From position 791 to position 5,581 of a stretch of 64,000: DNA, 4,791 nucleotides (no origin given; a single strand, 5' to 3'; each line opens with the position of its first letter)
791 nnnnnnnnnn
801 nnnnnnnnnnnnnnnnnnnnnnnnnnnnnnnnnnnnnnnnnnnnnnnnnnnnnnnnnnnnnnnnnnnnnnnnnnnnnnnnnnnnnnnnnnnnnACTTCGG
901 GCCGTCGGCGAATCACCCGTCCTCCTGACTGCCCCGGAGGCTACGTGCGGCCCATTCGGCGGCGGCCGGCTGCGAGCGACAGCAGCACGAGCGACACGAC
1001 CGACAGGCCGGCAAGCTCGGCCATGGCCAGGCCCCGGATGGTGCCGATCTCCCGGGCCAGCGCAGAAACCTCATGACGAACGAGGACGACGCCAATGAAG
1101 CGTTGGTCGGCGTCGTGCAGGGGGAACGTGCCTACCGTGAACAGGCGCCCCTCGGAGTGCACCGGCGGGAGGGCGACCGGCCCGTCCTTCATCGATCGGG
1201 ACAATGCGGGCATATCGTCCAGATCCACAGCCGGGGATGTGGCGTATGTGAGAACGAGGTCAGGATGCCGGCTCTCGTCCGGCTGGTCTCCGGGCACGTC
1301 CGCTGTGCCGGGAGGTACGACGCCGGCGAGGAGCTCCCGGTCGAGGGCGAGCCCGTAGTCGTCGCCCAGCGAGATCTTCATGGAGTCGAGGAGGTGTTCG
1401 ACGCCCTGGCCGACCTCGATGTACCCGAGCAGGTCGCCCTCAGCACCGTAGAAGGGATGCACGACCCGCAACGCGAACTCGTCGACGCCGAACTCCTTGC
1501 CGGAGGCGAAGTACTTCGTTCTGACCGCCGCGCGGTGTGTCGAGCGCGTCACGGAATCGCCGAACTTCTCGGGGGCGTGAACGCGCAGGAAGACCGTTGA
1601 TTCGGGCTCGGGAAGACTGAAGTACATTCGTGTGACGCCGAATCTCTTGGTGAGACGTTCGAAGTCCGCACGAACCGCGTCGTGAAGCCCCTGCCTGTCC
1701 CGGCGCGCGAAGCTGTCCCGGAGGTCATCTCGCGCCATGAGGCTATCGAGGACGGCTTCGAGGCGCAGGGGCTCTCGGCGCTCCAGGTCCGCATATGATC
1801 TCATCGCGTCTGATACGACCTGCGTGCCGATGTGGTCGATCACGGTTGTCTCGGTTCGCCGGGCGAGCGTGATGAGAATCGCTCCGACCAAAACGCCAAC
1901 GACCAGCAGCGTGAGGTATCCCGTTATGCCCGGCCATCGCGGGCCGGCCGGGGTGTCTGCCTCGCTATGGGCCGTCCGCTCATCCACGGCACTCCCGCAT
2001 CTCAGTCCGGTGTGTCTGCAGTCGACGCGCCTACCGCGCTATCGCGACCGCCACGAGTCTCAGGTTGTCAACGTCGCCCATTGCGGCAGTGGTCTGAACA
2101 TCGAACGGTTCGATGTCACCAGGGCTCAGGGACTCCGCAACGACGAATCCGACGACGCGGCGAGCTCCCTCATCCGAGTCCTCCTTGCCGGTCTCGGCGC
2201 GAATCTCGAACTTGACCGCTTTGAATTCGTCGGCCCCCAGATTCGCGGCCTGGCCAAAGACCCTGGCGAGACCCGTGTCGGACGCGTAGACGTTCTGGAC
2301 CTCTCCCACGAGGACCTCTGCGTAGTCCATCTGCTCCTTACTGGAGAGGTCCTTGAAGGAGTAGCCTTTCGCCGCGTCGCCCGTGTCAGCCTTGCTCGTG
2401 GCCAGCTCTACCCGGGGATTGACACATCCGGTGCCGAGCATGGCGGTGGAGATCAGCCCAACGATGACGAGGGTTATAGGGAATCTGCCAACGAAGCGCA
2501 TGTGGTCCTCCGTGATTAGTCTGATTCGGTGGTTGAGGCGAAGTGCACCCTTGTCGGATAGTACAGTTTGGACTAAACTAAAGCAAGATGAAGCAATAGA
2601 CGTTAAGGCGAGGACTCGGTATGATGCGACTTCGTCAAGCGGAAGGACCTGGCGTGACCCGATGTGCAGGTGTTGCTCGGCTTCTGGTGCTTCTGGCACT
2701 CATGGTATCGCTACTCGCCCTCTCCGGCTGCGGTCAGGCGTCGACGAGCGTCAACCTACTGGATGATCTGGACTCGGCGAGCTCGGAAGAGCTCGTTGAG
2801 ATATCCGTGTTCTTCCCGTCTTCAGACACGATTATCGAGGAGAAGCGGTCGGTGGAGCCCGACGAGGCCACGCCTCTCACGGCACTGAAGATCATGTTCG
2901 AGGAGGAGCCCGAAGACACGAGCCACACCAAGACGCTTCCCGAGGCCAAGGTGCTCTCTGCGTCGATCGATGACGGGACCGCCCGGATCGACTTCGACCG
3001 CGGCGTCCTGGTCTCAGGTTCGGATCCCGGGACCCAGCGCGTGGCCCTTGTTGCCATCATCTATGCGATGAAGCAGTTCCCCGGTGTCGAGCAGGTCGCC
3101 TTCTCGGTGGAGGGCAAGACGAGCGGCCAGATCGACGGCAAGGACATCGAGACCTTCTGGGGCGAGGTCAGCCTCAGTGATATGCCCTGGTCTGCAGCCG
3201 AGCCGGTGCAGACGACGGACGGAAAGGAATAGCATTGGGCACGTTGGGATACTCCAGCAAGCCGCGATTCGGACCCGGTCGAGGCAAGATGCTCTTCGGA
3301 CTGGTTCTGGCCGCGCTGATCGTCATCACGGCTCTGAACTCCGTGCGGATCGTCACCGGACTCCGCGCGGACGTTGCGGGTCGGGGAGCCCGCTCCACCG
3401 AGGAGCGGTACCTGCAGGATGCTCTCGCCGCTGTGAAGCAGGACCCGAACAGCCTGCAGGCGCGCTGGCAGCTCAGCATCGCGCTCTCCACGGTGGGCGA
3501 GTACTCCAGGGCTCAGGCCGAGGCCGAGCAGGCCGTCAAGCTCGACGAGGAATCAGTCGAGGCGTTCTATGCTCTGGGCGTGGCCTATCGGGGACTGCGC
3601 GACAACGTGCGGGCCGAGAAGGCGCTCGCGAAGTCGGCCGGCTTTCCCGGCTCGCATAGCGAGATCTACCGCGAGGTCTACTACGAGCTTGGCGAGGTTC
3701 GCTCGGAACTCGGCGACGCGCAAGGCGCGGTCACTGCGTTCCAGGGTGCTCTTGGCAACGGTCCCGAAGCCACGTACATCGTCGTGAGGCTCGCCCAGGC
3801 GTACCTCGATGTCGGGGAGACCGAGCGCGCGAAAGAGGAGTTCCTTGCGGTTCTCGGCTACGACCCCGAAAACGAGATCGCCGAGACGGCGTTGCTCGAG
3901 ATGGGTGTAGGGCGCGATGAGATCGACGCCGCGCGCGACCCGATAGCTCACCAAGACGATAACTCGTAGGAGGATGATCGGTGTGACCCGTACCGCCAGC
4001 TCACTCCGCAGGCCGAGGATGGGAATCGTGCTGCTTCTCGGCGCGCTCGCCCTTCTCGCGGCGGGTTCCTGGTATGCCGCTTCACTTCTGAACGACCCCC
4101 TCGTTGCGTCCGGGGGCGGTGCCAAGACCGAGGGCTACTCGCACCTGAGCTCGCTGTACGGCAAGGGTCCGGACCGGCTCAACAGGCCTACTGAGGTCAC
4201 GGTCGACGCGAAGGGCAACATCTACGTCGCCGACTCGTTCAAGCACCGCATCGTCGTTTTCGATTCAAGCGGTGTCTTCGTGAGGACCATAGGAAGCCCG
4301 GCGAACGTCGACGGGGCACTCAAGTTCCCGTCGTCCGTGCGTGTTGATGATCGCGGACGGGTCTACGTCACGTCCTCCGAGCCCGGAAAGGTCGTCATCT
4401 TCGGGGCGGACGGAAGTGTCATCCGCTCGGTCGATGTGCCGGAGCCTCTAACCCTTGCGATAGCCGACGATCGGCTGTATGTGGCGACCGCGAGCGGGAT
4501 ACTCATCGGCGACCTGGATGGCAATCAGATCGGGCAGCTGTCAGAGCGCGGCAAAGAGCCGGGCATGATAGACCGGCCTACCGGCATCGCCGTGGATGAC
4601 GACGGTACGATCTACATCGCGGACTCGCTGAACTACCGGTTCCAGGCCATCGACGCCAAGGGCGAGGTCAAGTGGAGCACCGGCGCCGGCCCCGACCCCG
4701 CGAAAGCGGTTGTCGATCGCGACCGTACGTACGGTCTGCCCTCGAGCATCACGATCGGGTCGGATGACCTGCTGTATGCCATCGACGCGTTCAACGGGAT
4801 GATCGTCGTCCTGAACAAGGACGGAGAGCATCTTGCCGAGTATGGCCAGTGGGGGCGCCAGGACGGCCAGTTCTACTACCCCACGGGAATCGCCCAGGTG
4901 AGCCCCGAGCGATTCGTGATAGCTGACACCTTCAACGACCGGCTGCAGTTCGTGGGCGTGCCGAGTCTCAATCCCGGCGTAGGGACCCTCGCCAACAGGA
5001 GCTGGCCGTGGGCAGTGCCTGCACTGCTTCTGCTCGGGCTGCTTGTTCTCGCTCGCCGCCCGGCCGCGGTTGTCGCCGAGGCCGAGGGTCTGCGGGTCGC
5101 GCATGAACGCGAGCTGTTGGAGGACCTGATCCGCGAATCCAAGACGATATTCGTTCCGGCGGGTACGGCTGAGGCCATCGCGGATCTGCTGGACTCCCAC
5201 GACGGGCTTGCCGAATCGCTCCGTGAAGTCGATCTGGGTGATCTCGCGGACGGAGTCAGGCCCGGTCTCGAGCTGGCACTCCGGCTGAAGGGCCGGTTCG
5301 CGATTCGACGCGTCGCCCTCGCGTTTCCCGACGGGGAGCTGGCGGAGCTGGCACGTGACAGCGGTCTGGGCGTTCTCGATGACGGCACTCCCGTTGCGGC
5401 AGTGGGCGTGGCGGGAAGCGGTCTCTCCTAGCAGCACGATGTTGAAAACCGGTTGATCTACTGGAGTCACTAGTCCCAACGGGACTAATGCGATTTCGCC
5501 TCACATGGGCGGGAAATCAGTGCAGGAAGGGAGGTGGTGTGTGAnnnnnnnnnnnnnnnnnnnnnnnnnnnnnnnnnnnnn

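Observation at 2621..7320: Co-directional GerMN lipoprotein, TPR, NHL propeller and secreted heptahaem cytochrome: candidate Gram-positive-type extracellular electron-transfer module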

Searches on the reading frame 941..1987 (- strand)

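Call 3: search_protein_families(library=pfam, proteins=[window:941-1987:-], max_evalue=0.01)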
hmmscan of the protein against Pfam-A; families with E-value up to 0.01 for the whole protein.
window:941-1987:- (348 aa): 1 family
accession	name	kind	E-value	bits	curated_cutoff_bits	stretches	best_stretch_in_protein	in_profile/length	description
PF14827.12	dCache_3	-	3.5e-11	43.6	25.7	1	75-309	25-237/239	Double sensory domain of two-component sensor kinase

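Call 4: search_protein_families(library=ncbifam, proteins=[window:941-1987:-], max_evalue=0.01)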
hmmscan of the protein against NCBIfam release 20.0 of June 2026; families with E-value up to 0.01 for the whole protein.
window:941-1987:- (348 aa): 0 families

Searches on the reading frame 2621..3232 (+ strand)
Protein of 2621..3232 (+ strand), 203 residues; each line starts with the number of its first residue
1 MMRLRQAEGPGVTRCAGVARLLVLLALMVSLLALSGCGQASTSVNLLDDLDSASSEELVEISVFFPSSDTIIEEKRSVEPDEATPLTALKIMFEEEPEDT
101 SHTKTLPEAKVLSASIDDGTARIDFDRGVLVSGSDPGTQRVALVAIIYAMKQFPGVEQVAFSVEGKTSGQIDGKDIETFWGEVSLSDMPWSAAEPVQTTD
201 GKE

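Call 3: search_protein_families(library=pfam, proteins=[window:2621-3232:+], max_evalue=0.01)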
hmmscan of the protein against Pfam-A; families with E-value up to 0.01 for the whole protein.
window:2621-3232:+ (203 aa): 1 family
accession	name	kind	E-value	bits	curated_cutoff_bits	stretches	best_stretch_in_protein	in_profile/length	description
PF10646.14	Germane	-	2.5e-12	47.8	23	1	63-167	2-115/117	Sporulation and spore germination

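Call 4: search_protein_families(library=ncbifam, proteins=[window:2621-3232:+], max_evalue=0.01)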
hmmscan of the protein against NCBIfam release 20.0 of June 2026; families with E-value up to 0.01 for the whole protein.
window:2621-3232:+ (203 aa): 0 families

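Call 79: search_solved_structures(query=window:2621-3232:+, max_evalue=1)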
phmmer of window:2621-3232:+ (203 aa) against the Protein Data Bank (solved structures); distinct sequences matched with E-value up to 1: 2.
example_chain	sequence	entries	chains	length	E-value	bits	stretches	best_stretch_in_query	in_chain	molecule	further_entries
6g6m_A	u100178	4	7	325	0.0016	21.7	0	121-178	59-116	Tako8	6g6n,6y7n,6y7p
6y7o_A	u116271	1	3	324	0.0017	21.6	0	121-178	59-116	Tako8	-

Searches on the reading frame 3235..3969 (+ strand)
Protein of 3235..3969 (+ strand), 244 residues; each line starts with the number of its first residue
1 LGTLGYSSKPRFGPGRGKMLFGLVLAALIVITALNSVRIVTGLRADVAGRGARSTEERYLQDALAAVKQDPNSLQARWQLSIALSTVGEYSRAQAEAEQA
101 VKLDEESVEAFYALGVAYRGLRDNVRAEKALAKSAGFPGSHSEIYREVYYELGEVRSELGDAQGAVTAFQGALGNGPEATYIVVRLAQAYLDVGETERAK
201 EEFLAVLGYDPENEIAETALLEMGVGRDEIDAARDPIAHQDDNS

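Call 3: search_protein_families(library=pfam, proteins=[window:3235-3969:+], max_evalue=0.01)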
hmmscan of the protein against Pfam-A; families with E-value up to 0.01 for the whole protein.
window:3235-3969:+ (244 aa): 14 families
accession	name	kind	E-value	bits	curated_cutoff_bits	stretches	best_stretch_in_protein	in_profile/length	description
PF13181.12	TPR_8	-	7.2e-13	48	25.7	1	184-213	5-34/34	Tetratricopeptide repeat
PF13432.12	TPR_16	-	4.4e-11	43.5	32.7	1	83-135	6-59/65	Tetratricopeptide repeat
PF14559.12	TPR_19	-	6.1e-11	42.9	25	1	159-214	4-59/68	Tetratricopeptide repeat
PF07719.23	TPR_2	-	1.2e-10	41.1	27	0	185-213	6-34/34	Tetratricopeptide repeat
PF13431.12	TPR_17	-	2.9e-09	36.9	24.4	0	98-128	3-33/34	Tetratricopeptide repeat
PF13428.12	TPR_14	-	8.5e-08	32.6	23.5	0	75-115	2-42/44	Tetratricopeptide repeat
PF13424.12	TPR_12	-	1.6e-06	28.6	30.1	0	58-106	24-77/77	Tetratricopeptide repeat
PF13414.12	TPR_11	-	1.6e-06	28.2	26.8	1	88-118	8-38/42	TPR repeat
PF14561.12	TPR_20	-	5.7e-06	27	25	0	163-213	5-55/90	Tetratricopeptide repeat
PF13174.12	TPR_6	-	1e-05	26.3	26.3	0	147-171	1-25/33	Tetratricopeptide repeat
PF00515.34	TPR_1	-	3.4e-05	23.9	27.8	0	109-131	2-24/34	Tetratricopeptide repeat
PF23914.1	TPR_CcmH_CycH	-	0.00066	20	42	0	152-214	56-121/158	Cytochrome c-type biogenesis protein H TPR domain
PF24575.1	TPR_Slam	-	0.0047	17.8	35.2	0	156-203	57-104/104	Surface lipoprotein assembly modifier, N-terminal TPR repeats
PF13176.12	TPR_7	-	0.007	16.8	27.9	0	110-131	1-22/36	Tetratricopeptide repeat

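Call 4: search_protein_families(library=ncbifam, proteins=[window:3235-3969:+], max_evalue=0.01)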
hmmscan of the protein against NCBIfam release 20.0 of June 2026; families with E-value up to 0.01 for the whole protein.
window:3235-3969:+ (244 aa): 15 families
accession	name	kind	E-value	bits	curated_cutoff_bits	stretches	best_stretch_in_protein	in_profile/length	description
TIGR02917.1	PEP_TPR_lipo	equivalog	4.3e-11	41.4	312.2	2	147-215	57-125/899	XrtA/PEP-CTERM system TPR-repeat protein PrsT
NF040959.1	MamA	equivalog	5e-11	42.4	200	2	65-131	130-196/204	magnetosome protein MamA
TIGR02521.1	type_IV_pilW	equivalog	3.1e-09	36.7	154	1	69-134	25-91/234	type IV pilus biogenesis/stability protein PilW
TIGR02552.1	LcrH_SycD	equivalog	6.1e-09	35.7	104.8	2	150-214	56-120/136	SycD/LcrH family type III secretion system chaperone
TIGR02795.1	tol_pal_ybgF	equivalog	2.8e-06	27.9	90.1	0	178-230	40-89/119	tol-pal system protein YbgF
NF008520.0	PRK11447.1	equivalog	5.4e-06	24.5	858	1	66-239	487-662/1157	cellulose synthase complex outer membrane protein BcsC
NF033758.1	gliding_GltE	equivalog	4e-05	22.8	225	0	149-222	123-196/411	adventurous gliding motility TPR repeat lipoprotein GltE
NF033920.0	C39_PA2778_fam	equivalog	9.2e-05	22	150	0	158-233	168-243/255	PA2778 family cysteine peptidase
TIGR03939.1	PGA_TPR_OMP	equivalog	0.00013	20.3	366.65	0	66-152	112-198/800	poly-beta-1,6 N-acetyl-D-glucosamine export porin PgaA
NF033762.1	social_mot_Tgl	equivalog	0.00042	19.7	225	0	70-211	27-167/252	social motility TPR repeat lipoprotein Tgl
NF008756.0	PRK11788.1-4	equivalog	0.001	18.2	474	1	75-212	108-246/389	lipopolysaccharide assembly protein LapB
NF047507.1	TPR_BatC_Lepto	exception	0.0016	17.9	175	0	128-178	78-128/214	TPR repeat-containing protein BatC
NF008757.0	PRK11788.1-5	equivalog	0.0018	17.5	363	1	72-225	176-326/388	lipopolysaccharide assembly protein LapB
NF047371.1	FlcA_CTERM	equivalog_domain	0.0028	16.2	300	0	66-234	339-527/646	periplasmic flagellar collar protein FlcA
NF008391.2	PRK11189.1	equivalog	0.0054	16.3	250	0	145-217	64-136/297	lipoprotein NlpI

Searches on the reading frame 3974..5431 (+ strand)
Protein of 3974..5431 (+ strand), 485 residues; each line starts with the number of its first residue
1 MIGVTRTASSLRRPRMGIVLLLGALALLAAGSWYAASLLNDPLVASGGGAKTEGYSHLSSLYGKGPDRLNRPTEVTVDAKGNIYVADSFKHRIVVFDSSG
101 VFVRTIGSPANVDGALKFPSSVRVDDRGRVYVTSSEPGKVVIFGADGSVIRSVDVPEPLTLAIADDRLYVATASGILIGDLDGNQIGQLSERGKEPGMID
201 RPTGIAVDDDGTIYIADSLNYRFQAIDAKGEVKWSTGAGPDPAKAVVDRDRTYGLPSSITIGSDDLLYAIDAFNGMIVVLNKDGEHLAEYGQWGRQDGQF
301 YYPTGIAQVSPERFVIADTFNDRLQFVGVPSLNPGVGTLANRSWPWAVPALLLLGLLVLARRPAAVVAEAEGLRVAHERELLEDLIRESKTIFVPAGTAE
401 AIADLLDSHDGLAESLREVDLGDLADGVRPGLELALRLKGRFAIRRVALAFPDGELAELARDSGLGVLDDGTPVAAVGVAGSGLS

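Call 3: search_protein_families(library=pfam, proteins=[window:3974-5431:+], max_evalue=0.01)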
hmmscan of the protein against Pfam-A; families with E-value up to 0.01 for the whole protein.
window:3974-5431:+ (485 aa): 10 families
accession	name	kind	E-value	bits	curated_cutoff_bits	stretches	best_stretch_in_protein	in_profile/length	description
PF01436.27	NHL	-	2.6e-22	78.1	20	2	69-96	1-28/28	NHL repeat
PF08450.18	SGL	-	7.8e-11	42.5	26.3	1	84-173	149-245/246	SMP-30/Gluconolactonase/LRE-like region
PF17170.10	DUF5128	-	1.2e-08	34.9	22.9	1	79-155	52-130/321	6-bladed beta-propeller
PF06739.17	SBBP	-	3e-08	33.9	20.5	0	198-216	11-29/38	Beta-propeller repeat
PF25021.1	TEN_NHL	-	1.1e-06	28.4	27.1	0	199-230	141-170/357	Teneurin NHL domain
PF13360.13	PQQ_2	-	1.5e-05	25.2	27.6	1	121-245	28-152/233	Outer membrane protein assembly factor BamB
PF20067.5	SSL_N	-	2e-05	24.8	18.9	0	204-217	25-38/46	Strictosidine synthase-like, N-terminal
PF13449.12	Phytase-like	-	6.4e-05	23.4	27.6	0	75-112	73-110/284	Esterase-like activity of phytase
PF06977.17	SdiA-regulated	-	0.0003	20.5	21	0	180-217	200-240/249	SdiA-regulated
PF24684.1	Vgb_lyase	-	0.0021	17.3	50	0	113-285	9-170/290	Virginiamycin B lyase family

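Call 4: search_protein_families(library=ncbifam, proteins=[window:3974-5431:+], max_evalue=0.01)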
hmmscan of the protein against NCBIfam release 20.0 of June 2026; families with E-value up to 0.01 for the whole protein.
window:3974-5431:+ (485 aa): 4 families
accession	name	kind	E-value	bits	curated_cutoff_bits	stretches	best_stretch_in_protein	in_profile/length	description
NF035926.1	scyF_NHL_VPEP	equivalog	6.1e-32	111.2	350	3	63-151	192-281/376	scytonemin biosynthesis PEP-CTERM protein ScyF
NF033206.1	ScyE_fam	subfamily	3.5e-09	36.6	80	1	69-151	252-331/333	ScyD/ScyE family protein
NF047780.1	LIC12708_fam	subfamily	2.3e-06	26.7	150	0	127-231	66-151/391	LIC_12708 family protein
TIGR02604.1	Piru_Ver_Nterm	subfamily_domain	7.1e-05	22.3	122.2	0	69-92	13-36/367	PVC-type heme-binding CxxCH protein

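Call 28: find_homologous_proteins(query=window:3974-5431:+)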
Query window:3974-5431:+ (485 aa): 99 proteins with E <= 0.001 among 8000 candidates.
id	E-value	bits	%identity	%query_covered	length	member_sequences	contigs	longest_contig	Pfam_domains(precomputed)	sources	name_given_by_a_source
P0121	0.0e+0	1024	100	97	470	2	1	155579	PF13360.14,PF17170.11,PF20067.6,PF01436.28,PF25021.2,PF06739.18,PF08450.19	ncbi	-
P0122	8.5e-186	636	62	92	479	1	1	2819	PF01436.28,PF25021.2,PF08450.19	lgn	-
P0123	7.1e-178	610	60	93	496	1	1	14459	PF17170.11,PF01436.28,PF08450.19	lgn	-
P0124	3.8e-176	605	59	92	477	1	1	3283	PF01436.28,PF25021.2,PF06739.18,PF08450.19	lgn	-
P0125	1.5e-175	603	58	91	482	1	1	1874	PF17170.11,PF01436.28,PF25021.2,PF08450.19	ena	-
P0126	2.3e-175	602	60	92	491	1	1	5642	PF01436.28,PF08450.19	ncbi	-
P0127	5.9e-174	597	59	89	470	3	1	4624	PF01436.28,PF25021.2,PF06739.18,PF08450.19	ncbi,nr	ncbi:MAG: hypothetical protein U1E29_18430 [Coriobacteriia bacterium]|nr:hypothetical protein [Corio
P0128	4.1e-172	591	60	90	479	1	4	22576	PF17170.11,PF01436.28,PF06739.18,PF08450.19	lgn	-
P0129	6.0e-172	591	59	92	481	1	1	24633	PF01436.28,PF08450.19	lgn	-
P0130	4.4e-170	585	60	90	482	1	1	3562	PF01436.28,PF08450.19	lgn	-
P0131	1.3e-169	583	58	93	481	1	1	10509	PF17170.11,PF01436.28,PF08450.19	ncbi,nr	ncbi:MAG: hypothetical protein HY876_07695 [Coriobacteriales bacterium]|nr:hypothetical protein [Cor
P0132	1.9e-169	582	59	92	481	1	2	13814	PF01436.28,PF08450.19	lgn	-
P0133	2.4e-168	579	58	92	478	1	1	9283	PF01436.28,PF08450.19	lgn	-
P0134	2.7e-168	579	61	91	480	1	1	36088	PF01436.28,PF25021.2,PF08450.19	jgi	-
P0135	4.9e-167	575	58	90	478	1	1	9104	PF17170.11,PF01436.28,PF06739.18,PF08450.19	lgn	-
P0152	6.9e-81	290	46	60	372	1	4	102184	PF06977.18,PF17170.11,PF20067.6,PF24684.2,PF01436.28,PF25021.2,PF06739.18,PF08450.19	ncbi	-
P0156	1.5e-56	210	38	57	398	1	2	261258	PF06977.18,PF17170.11,PF13449.13,PF01436.28,PF25021.2,PF06739.18,PF08450.19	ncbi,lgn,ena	-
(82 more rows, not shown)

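Call 30: find_encoding_contigs(protein=P0121, flank=10000, max_places=2)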
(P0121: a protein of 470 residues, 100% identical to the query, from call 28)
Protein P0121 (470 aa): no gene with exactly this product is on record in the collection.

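Call 33: list_cluster_members(proteins=[P0121, P0001])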
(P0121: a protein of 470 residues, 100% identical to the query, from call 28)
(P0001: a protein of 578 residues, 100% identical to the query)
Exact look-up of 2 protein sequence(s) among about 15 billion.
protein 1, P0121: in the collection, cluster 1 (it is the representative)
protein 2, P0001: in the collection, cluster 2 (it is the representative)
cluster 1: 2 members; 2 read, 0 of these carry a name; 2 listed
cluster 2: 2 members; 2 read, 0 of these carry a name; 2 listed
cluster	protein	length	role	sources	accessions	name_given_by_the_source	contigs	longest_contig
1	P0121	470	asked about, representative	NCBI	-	-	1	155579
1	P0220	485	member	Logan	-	-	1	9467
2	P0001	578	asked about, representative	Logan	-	-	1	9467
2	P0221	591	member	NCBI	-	-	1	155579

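Call 74: find_related_loci(query=A2, collection=metagenome_contigs, flank=10000)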
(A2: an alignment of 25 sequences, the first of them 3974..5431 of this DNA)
Query A2 (485 aa) in metagenome_contigs; peptide patterns used: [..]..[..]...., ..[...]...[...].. (x = any residue, [..] = any of these).
600 stretches matched a pattern (row limit reached: there are more); 405 encode a relative of the query (tblastn E <= 1e-3); the best 80 are kept; 79 distinct loci.
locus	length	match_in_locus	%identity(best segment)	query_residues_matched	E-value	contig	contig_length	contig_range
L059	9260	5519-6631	47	42-413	6e-91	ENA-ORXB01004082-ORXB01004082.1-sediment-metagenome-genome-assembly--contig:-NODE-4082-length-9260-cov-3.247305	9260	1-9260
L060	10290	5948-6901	46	9-331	8e-88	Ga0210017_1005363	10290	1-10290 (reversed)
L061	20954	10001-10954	46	9-331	9e-88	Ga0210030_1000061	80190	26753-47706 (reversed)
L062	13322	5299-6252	46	9-331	8e-88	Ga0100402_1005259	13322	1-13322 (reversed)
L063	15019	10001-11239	44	7-416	7e-86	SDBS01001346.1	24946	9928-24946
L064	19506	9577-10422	48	52-331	5e-85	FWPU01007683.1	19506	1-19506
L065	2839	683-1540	48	47-331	1e-82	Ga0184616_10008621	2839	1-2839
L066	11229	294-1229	45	8-327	4e-81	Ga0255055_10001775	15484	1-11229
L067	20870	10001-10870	46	42-331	4e-80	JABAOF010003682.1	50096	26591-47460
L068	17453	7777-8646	46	42-331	4e-80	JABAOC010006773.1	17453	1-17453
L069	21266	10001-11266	39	49-464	3e-87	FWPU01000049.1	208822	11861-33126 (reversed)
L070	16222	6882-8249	35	18-465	4e-75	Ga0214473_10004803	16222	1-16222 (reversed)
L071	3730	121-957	44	48-325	2e-66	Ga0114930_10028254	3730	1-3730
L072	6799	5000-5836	42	48-325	1e-64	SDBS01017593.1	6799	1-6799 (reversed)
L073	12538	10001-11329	37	42-463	2e-64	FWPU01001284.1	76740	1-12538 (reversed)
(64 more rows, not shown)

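Call 80: list_cluster_members(proteins=[P0156, P0152, P0126, P0025, P0119, P0066, P0023, P0003, P0105, P0045])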
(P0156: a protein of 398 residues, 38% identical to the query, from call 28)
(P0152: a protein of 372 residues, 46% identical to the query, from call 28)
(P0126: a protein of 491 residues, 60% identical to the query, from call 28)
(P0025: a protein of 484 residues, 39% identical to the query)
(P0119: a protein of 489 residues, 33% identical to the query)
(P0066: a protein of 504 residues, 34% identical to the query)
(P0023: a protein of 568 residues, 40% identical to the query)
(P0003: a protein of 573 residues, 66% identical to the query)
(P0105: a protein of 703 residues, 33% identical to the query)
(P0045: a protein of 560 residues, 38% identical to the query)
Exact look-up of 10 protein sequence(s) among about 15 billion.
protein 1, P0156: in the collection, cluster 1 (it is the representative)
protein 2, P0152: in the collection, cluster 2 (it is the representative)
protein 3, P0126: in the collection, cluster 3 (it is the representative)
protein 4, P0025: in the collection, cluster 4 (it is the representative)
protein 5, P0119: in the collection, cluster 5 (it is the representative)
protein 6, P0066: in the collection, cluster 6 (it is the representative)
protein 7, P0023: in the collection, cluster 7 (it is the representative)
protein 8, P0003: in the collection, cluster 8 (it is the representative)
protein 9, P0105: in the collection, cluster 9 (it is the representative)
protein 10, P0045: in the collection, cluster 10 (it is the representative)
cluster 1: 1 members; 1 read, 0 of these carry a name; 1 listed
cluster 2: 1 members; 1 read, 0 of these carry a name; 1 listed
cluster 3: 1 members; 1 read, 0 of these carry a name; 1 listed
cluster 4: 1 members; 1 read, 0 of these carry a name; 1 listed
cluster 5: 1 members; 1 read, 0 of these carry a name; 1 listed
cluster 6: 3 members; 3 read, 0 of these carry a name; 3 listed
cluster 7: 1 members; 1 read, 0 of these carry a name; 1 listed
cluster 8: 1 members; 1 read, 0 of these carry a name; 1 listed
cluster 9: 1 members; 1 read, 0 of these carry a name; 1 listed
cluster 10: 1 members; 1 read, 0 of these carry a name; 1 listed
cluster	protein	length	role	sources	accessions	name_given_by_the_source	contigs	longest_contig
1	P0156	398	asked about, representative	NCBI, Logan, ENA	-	-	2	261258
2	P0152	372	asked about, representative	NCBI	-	-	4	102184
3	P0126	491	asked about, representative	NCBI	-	-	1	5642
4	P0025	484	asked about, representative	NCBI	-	-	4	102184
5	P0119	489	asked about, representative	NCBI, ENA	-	-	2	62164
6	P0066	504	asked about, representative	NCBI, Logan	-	-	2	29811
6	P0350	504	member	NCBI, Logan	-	-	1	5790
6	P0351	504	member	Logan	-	-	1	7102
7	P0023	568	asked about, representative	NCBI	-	-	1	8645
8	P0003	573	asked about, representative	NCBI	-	-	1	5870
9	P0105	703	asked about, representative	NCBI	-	-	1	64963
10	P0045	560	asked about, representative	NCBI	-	-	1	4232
